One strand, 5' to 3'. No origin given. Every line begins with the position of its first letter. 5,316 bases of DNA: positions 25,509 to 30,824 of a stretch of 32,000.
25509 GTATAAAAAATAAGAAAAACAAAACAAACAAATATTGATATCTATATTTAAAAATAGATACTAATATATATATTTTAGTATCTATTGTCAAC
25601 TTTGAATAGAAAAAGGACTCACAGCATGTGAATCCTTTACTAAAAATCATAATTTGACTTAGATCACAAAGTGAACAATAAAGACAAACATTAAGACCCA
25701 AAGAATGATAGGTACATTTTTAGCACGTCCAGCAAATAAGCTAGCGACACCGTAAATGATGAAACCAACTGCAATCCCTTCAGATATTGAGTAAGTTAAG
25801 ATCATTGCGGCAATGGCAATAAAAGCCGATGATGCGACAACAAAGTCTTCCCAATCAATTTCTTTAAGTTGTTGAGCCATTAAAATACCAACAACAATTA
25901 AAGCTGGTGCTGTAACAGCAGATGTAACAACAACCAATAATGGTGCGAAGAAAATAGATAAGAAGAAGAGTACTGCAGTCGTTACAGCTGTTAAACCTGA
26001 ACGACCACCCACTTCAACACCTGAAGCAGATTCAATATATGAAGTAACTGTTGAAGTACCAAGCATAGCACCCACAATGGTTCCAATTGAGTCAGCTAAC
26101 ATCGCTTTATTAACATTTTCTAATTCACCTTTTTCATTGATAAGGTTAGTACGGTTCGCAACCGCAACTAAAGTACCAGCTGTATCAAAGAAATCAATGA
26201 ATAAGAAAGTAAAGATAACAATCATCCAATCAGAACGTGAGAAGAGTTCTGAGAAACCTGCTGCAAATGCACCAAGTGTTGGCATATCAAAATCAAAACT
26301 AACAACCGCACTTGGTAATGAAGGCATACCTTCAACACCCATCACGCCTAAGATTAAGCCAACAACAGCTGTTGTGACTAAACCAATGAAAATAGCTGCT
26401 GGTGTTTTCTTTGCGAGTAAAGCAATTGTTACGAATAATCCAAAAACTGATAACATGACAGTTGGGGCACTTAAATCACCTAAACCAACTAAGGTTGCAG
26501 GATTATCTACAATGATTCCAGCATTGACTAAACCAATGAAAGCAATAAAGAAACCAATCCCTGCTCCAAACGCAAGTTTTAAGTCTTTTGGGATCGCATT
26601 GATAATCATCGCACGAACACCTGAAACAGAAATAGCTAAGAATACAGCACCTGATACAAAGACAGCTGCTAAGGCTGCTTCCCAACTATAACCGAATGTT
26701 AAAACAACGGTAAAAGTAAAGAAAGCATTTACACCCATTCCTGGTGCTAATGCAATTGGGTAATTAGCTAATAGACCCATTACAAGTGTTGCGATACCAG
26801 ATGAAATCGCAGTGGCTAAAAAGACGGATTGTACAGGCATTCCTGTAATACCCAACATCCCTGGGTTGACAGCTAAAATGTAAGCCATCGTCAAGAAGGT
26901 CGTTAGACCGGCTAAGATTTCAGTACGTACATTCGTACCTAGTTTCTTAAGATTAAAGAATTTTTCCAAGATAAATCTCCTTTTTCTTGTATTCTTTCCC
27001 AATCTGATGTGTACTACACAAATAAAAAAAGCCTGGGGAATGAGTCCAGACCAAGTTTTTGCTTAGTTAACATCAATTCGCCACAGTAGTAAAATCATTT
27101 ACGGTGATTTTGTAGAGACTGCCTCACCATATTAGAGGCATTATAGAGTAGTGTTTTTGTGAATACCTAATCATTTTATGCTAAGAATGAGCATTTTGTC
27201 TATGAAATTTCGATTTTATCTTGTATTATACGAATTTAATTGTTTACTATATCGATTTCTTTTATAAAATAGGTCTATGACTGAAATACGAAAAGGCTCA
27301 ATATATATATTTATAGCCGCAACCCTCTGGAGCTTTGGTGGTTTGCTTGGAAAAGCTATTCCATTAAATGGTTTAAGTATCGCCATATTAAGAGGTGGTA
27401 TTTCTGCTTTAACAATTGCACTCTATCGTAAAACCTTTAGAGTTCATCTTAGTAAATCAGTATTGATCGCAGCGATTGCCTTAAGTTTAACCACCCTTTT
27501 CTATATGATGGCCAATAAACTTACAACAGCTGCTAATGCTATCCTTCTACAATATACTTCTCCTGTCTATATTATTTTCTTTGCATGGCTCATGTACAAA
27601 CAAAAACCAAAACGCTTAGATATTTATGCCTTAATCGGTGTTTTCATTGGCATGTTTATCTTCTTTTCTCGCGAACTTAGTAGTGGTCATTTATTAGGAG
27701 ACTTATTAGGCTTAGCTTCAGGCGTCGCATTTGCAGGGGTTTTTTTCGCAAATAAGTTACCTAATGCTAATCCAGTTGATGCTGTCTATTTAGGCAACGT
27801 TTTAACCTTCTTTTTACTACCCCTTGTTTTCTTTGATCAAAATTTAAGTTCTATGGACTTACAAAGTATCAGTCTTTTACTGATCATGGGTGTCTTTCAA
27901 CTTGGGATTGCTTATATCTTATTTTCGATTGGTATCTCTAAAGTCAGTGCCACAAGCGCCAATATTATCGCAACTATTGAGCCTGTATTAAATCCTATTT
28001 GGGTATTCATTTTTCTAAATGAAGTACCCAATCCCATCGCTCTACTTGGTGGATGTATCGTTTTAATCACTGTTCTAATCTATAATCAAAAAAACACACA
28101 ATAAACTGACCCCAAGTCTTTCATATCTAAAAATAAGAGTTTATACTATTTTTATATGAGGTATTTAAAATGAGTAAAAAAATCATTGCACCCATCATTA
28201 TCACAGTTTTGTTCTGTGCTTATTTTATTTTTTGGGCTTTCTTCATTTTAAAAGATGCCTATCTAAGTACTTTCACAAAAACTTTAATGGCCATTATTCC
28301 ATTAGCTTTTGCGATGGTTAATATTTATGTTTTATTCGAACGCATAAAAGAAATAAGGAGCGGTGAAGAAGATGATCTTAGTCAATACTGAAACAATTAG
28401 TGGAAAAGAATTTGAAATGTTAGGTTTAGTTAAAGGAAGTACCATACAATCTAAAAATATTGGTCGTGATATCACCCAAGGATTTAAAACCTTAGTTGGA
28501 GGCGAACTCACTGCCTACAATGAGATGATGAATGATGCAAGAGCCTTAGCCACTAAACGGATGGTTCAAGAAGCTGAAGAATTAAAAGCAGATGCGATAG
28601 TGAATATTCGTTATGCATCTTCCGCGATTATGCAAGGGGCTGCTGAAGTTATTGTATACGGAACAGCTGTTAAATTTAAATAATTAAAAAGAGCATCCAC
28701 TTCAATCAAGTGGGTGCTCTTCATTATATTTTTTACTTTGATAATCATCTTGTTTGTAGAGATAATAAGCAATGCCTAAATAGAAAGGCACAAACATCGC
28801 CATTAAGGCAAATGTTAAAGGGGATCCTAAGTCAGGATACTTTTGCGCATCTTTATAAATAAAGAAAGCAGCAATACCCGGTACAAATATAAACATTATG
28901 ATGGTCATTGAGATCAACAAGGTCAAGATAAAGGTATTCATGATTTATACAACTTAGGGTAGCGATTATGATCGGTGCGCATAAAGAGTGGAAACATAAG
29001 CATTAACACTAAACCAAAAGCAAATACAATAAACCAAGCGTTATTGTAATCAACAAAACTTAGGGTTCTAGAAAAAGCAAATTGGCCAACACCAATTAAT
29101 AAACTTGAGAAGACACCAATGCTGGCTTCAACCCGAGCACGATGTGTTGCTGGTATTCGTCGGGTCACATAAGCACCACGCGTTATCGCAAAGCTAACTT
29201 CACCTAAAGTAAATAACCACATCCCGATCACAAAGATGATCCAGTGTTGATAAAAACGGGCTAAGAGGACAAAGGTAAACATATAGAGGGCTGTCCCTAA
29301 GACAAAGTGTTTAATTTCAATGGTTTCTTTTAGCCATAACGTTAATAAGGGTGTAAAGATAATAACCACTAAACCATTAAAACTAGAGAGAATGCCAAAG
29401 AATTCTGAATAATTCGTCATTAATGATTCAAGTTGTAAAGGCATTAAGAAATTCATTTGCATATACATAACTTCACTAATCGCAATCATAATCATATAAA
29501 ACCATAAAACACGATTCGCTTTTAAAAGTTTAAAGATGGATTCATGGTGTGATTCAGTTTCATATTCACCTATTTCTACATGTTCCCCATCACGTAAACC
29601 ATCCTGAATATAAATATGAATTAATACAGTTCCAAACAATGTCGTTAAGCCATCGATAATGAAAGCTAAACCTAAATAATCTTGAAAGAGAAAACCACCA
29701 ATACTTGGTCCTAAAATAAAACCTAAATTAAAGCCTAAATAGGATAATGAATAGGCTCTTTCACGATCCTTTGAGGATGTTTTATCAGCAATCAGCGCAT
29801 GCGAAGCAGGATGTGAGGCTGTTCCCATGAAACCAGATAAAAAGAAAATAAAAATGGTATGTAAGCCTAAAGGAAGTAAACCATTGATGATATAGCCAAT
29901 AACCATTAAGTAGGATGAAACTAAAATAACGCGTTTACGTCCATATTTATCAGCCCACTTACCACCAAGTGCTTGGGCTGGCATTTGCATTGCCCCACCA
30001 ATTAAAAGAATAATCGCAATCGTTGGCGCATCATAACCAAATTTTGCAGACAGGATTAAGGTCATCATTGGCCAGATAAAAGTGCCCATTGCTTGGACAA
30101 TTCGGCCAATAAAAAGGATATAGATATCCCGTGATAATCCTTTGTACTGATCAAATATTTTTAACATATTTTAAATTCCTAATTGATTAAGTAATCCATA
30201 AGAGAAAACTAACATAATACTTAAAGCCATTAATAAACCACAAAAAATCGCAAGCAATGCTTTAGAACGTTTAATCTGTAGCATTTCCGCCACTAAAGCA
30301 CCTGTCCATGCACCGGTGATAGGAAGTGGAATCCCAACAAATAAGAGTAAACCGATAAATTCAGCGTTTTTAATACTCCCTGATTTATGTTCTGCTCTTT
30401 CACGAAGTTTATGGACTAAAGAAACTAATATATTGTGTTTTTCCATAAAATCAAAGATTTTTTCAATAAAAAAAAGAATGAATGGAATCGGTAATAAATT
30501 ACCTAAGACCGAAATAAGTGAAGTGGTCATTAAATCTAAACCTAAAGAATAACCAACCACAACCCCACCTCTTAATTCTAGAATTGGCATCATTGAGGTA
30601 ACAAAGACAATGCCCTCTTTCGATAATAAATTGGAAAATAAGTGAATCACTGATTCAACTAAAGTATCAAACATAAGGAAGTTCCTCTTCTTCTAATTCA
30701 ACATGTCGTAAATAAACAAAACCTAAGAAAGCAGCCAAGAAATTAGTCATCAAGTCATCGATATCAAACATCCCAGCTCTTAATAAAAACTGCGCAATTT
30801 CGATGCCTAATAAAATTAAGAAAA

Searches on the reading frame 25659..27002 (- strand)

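Call 18: search_protein_families(library=pfam, proteins=[window:25659-27002:-])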
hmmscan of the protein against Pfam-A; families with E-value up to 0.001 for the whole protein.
window:25659-27002:- (447 aa): 1 family
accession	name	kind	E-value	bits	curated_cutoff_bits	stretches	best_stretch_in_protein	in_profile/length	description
PF00860.26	Xan_ur_permease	-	6.6e-44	150.6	27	1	27-410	2-387/389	Permease family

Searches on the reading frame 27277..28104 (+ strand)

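Call 18: search_protein_families(library=pfam, proteins=[window:27277-28104:+])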
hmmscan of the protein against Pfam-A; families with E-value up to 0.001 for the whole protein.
window:27277-28104:+ (275 aa): 1 family
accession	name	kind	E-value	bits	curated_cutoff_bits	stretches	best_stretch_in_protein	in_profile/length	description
PF00892.27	EamA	-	6.3e-30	104.6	28.2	2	140-269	2-133/135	EamA-like transporter family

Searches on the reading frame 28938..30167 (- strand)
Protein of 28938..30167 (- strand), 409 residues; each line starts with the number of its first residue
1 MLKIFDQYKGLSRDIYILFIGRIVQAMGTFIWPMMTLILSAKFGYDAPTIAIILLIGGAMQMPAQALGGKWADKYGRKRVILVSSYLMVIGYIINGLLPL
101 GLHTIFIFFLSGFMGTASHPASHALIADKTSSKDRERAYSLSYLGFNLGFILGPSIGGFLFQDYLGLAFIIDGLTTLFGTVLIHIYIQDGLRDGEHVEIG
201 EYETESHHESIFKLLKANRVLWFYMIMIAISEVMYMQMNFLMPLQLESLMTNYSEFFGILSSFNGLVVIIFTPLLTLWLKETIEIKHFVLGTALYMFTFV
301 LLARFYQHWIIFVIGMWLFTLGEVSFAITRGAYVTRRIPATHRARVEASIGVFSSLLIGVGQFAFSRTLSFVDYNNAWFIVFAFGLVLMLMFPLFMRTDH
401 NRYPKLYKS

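Call 18: search_protein_families(library=pfam, proteins=[window:28938-30167:-])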
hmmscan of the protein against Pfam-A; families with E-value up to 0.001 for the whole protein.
window:28938-30167:- (409 aa): 3 families
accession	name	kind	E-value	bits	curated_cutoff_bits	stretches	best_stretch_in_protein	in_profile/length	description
PF07690.21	MFS_1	-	7.3e-40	137.4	33.4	2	18-279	1-262/347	Major Facilitator Superfamily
PF05977.19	MFS_3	-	8.1e-07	28.3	27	1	18-320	15-324/524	Transmembrane secretion effector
PF00083.30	Sugar_tr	-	3.7e-06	26.5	22.3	1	61-157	59-158/452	Sugar (and other) transporter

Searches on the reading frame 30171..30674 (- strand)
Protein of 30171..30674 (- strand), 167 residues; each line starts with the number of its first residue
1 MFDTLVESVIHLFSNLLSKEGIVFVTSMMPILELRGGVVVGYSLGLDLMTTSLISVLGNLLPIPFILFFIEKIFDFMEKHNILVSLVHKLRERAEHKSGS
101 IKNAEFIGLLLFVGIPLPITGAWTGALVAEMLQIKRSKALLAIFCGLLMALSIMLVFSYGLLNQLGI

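Call 18: search_protein_families(library=pfam, proteins=[window:30171-30674:-])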
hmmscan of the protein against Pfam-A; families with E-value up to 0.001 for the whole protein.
window:30171-30674:- (167 aa): 1 family
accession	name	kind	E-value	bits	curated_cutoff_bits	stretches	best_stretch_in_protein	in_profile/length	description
PF06695.16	Sm_multidrug_ex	-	1e-40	139.5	30.7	1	33-153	1-121/121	Putative small multi-drug export protein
